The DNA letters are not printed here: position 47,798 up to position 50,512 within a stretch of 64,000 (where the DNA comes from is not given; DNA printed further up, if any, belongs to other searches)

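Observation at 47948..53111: Operon of two giant ORFans (914 aa and 804 aa): coiled coil plus zinc knuckle, no enzymatic motif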

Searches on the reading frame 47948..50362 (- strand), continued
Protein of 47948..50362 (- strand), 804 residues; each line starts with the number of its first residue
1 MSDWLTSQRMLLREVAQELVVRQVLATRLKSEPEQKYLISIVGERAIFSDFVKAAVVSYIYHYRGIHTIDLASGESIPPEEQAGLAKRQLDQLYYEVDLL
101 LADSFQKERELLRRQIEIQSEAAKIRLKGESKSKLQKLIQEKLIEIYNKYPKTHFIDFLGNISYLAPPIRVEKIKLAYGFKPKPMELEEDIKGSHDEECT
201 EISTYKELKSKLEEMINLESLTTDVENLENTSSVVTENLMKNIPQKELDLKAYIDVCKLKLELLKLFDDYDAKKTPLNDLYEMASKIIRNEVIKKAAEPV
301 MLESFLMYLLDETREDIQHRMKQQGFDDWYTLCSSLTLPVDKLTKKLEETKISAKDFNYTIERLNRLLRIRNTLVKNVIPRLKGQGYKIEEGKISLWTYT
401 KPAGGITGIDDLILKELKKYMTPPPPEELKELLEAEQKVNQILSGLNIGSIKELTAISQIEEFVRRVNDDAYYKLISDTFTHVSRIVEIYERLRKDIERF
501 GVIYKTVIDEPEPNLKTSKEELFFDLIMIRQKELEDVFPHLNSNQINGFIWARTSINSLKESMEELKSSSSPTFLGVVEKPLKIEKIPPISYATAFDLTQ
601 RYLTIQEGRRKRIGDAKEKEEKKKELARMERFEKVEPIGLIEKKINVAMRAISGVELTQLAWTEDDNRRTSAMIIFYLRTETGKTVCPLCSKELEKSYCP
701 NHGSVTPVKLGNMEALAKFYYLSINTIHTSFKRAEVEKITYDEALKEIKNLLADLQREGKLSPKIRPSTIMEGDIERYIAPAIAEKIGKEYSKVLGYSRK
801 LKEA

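Call 50: find_encoding_contigs(protein=P0031, flank=8000, max_places=1)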
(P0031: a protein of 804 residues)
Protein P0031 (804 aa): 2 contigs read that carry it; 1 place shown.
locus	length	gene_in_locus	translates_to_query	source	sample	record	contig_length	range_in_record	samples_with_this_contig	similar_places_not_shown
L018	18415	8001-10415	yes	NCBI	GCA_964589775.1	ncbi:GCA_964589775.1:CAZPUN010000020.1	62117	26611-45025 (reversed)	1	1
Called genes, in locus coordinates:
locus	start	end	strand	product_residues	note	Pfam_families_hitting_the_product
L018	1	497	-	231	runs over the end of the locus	PF03215:Rad17 (faint), PF00005:ABC_tran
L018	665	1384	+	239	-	-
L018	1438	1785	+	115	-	-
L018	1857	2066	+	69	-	-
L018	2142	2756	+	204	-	-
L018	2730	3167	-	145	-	PF01986:DUF123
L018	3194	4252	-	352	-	-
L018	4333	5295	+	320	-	PF23023:Anti-Pycsar_Apyc1 (weak), PF00753:Lactamase_B, PF19583:ODP (faint)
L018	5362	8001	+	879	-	-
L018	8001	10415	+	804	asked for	-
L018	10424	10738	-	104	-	PF03091:CutA1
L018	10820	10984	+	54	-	-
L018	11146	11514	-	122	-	-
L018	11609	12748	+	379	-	PF04389:Peptidase_M28, PF05343:Peptidase_M42 (faint), PF01546:Peptidase_M20, PF07687:M20_dimer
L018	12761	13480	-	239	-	-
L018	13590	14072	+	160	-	-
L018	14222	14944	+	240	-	PF01411:tRNA-synt_2c, PF07973:tRNA_SAD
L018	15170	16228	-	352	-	-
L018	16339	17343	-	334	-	-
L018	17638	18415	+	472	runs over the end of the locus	PF01547:SBP_bac_1, PF13416:SBP_bac_8, PF13531:SBP_bac_11 (faint), PF13343:SBP_bac_6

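Call 56: search_solved_structures(query=A5, max_evalue=10)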
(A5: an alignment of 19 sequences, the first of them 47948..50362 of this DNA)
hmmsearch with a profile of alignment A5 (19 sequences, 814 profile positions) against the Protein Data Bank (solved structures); distinct sequences matched with E-value up to 10: 7.
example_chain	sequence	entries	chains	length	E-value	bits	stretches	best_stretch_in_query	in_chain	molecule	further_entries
6mud_B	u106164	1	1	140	0.1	13.9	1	201-293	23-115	Sodium channel protein type 5 subunit alpha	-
4ovn_F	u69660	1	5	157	0.13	13.6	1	201-294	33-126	Sodium channel protein type 5 subunit alpha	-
4dck_A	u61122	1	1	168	0.14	13.4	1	201-294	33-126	Sodium channel protein type 5 subunit alpha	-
4jq0_D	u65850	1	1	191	0.2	12.9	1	201-294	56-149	Sodium channel protein type 5 subunit alpha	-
6hhn_A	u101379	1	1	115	1.1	10.4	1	80-156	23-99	L-rhamnose mutarotase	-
2ysv_A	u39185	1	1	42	2.3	9.4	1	694-715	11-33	Zinc finger protein 473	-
2yrh_A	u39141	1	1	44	2.9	9.1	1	694-715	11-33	Zinc finger protein 473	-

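Call 57: search_protein_families(library=pfam, alignment_id=A5, max_evalue=0.1)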
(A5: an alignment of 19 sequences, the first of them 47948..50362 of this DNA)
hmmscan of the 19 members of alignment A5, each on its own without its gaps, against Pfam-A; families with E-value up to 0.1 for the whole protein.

A. member 1, window:47948-50362:- (804 aa): 2 families
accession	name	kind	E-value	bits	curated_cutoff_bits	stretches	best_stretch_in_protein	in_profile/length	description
PF08638.16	Med14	-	0.022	14.6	25.6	1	343-395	126-176/191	Mediator complex subunit MED14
PF24905.1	TTC3_9th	-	0.059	13.6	27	0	532-550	7-25/60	TTC3, helical domain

B. families by the number of members that match (of 19 scanned): 16 families
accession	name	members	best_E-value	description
PF24905.1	TTC3_9th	3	0.012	TTC3, helical domain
PF01399.33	PCI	1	0.0024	PCI domain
PF25756.1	TPR_INTS8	1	0.0092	INTS8, TPR repeats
PF00466.25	Ribosomal_L10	1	0.013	Ribosomal protein L10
PF00125.30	Histone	1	0.016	Core histone H2A/H2B/H3/H4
PF08638.16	Med14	1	0.022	Mediator complex subunit MED14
PF05288.16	Pox_A3L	1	0.027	Poxvirus A3L Protein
PF25782.1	TPR_CAND1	1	0.028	CAND1-like, TPR repeats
PF16408.10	DUF5016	1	0.028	Domain of unknown function (DUF5016)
PF04074.18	DUF386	1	0.033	YhcH/YjgK/YiaL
PF04160.17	Borrelia_orfX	1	0.036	Orf-X protein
PF11105.14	CCAP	1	0.044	Arthropod cardioacceleratory peptide 2a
PF13601.12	HTH_34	1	0.051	Winged helix DNA-binding domain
PF12956.13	DUF3845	1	0.064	Domain of Unknown Function with PDB structure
PF07754.17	HVO_2753_ZBP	1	0.068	Small zinc finger protein HVO_2753-like, Zn-binding pocket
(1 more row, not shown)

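Call 60: search_protein_families(library=pfam, proteins=[L017:10359-11364:+, L017:4953-5363:-, L016:4295-5242:+], max_evalue=0.01)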
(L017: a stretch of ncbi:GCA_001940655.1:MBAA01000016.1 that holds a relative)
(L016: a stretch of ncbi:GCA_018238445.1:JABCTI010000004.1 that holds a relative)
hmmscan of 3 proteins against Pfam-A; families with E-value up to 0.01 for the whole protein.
L017:10359-11364:+ (335 aa): 0 families

L017:4953-5363:- (136 aa): 1 family
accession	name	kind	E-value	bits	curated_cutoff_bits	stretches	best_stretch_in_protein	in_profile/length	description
PF03259.23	Robl_LC7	-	5.1e-07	29.8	23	1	27-106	10-88/91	Roadblock/LC7 domain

L016:4295-5242:+ (315 aa): 3 families
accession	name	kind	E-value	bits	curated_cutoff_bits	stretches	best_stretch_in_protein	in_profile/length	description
PF00753.33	Lactamase_B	-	5e-34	118.4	22.7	1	21-225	3-196/196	Metallo-beta-lactamase superfamily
PF19583.5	ODP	-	2.2e-12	47.7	27.2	1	26-197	5-150/194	ODP family beta lactamase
PF12706.13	Lactamase_B_2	-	0.00025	21.1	27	1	61-105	27-73/200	Beta-lactamase superfamily domain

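Call 61: find_encoding_contigs(protein=P0034, flank=8000, max_places=1)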
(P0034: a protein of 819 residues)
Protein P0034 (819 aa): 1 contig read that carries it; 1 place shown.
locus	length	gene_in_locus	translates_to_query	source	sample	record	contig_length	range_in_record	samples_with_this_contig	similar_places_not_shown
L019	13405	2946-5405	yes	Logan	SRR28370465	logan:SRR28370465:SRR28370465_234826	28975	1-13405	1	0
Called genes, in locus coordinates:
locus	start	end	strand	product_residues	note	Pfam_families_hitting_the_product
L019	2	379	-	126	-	?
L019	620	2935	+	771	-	-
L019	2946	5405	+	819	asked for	-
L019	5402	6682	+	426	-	-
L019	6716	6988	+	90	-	-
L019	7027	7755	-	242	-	-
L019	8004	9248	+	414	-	-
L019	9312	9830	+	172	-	-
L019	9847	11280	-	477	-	PF00291:PALP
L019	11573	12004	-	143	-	PF01575:MaoC_dehydratas, PF13452:FAS1_DH_region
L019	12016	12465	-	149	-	-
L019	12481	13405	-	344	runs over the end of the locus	-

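Call 62: find_encoding_contigs(protein=P0035, flank=8000, max_places=1)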
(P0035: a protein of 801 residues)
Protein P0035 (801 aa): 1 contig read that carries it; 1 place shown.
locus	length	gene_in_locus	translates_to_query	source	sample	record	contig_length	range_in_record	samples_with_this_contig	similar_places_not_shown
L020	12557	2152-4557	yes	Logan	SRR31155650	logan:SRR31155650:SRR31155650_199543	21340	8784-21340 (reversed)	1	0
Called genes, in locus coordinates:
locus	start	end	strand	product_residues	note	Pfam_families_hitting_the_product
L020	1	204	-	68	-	?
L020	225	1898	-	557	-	-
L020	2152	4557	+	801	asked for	-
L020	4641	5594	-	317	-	-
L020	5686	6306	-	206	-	PF00025:Arf, PF00071:Ras, PF04670:Gtr1_RagA, PF08477:Roc (weak)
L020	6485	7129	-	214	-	PF01558:POR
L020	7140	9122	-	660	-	PF01855:POR_N, PF02775:TPP_enzyme_C, PF00037:Fer4, PF12837:Fer4_6 (weak)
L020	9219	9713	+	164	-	-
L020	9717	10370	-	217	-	-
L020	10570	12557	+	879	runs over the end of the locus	PF01326:PPDK_N, PF00391:PEP-utilizers, PF02896:PEP-utilizers_C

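Call 66: search_protein_families(library=pfam, proteins=[L019:5402-6682:+, L019:6716-6988:+, L020:225-1898:-, L020:4641-5594:-, L019:2-379:-, L018:3194-4252:-], max_evalue=0.05)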
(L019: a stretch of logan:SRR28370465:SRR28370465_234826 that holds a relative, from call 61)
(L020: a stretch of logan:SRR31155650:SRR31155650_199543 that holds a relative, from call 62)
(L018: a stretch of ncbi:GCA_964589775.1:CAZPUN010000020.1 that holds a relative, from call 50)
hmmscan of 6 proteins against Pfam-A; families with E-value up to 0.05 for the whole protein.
L019:5402-6682:+ (426 aa): 0 families

L019:6716-6988:+ (90 aa): 0 families

L020:225-1898:- (557 aa): 0 families

L020:4641-5594:- (317 aa): 1 family
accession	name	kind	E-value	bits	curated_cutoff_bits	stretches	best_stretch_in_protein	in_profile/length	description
PF15613.11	WSD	-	0.023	15.3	25.4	0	227-279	12-48/69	Williams-Beuren syndrome DDT (WSD), D-TOX E motif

L019:2-379:- (126 aa): 6 families
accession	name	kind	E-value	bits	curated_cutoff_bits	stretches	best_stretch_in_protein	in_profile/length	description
PF04625.18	DEC-1_N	-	9.7e-05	22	29.2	1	46-125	68-144/403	DEC-1 protein, N-terminal region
PF04513.17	Baculo_PEP_C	-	0.00018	22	38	1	28-98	41-111/140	Baculovirus polyhedron envelope protein, PEP, C terminus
PF07889.17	DUF1664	-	0.0025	18.3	34.6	1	20-100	36-115/124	Protein of unknown function (DUF1664)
PF09829.14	DUF2057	-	0.0079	16.8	24.2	1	52-123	84-154/192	Uncharacterized protein conserved in bacteria (DUF2057)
PF20155.4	TMP_3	-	0.036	14.2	41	0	47-101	4-58/192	Tape measure protein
PF25600.1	TRIM_CC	-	0.042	14.1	30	0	28-110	27-111/142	TRIM protein coiled-coil region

L018:3194-4252:- (352 aa): 1 family
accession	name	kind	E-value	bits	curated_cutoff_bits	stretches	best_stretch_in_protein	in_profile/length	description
PF10049.14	DUF2283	-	0.021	15.4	23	0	26-45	2-22/49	Protein of unknown function (DUF2283)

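Call 72: list_cluster_members(proteins=[P0038, P0039, P0041, P0042, P0043, P0045, P0046, P0049, P0050, P0057])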
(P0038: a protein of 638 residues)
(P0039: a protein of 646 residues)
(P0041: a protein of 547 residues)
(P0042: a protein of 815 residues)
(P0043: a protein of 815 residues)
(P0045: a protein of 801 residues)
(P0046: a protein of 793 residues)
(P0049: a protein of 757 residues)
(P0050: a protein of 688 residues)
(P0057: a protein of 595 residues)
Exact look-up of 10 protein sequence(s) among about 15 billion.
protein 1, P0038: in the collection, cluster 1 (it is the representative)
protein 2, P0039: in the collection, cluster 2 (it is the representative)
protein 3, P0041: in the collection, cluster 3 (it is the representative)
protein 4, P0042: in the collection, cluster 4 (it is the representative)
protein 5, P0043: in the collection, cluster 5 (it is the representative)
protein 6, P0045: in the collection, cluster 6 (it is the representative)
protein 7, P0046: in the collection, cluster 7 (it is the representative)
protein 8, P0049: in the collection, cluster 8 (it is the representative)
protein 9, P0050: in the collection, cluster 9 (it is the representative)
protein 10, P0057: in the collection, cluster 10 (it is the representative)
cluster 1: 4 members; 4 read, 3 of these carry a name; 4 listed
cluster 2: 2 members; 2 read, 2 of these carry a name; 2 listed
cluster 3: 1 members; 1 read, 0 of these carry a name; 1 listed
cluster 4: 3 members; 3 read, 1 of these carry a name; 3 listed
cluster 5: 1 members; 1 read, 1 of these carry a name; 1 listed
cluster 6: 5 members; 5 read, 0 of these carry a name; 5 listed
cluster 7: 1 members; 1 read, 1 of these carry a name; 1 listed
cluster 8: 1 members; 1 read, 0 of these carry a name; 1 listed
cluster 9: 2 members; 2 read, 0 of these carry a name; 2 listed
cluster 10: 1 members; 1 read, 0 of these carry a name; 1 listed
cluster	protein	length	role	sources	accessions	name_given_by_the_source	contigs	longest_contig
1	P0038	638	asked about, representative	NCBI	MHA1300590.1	MAG: hypothetical protein ACTSO9_14325, partial [Candidatus Helarchaeota archaeon]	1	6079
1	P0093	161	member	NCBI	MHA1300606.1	MAG: hypothetical protein ACTSO9_14410, partial [Candidatus Helarchaeota archaeon]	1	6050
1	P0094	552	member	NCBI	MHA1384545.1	MAG: hypothetical protein ACTSR3_12385, partial [Candidatus Helarchaeota archaeon]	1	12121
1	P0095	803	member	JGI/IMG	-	-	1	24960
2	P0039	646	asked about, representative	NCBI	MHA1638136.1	MAG: hypothetical protein ACTSUB_09000, partial [Candidatus Thorarchaeota archaeon]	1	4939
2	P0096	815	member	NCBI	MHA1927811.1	MAG: hypothetical protein ACTSV2_04425 [Candidatus Thorarchaeota archaeon]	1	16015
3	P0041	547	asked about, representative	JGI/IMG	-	-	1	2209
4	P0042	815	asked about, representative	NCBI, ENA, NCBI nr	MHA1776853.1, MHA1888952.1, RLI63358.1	MAG: hypothetical protein DRO88_10115 [Promethearchaeia archaeon] | MAG: hypothetical protein DRO88_10115 [Candidatus Lokiarchaeia archaeon]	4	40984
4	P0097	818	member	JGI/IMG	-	-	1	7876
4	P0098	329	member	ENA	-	-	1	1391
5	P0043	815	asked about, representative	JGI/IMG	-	hypothetical protein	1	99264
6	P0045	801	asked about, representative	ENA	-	-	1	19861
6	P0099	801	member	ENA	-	-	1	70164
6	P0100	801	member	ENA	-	-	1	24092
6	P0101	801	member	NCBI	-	-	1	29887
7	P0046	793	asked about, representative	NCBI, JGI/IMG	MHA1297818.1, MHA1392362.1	MAG: hypothetical protein ACTSO9_00065 [Candidatus Helarchaeota archaeon]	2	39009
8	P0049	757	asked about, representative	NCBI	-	-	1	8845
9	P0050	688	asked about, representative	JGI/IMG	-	-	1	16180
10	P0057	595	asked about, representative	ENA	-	-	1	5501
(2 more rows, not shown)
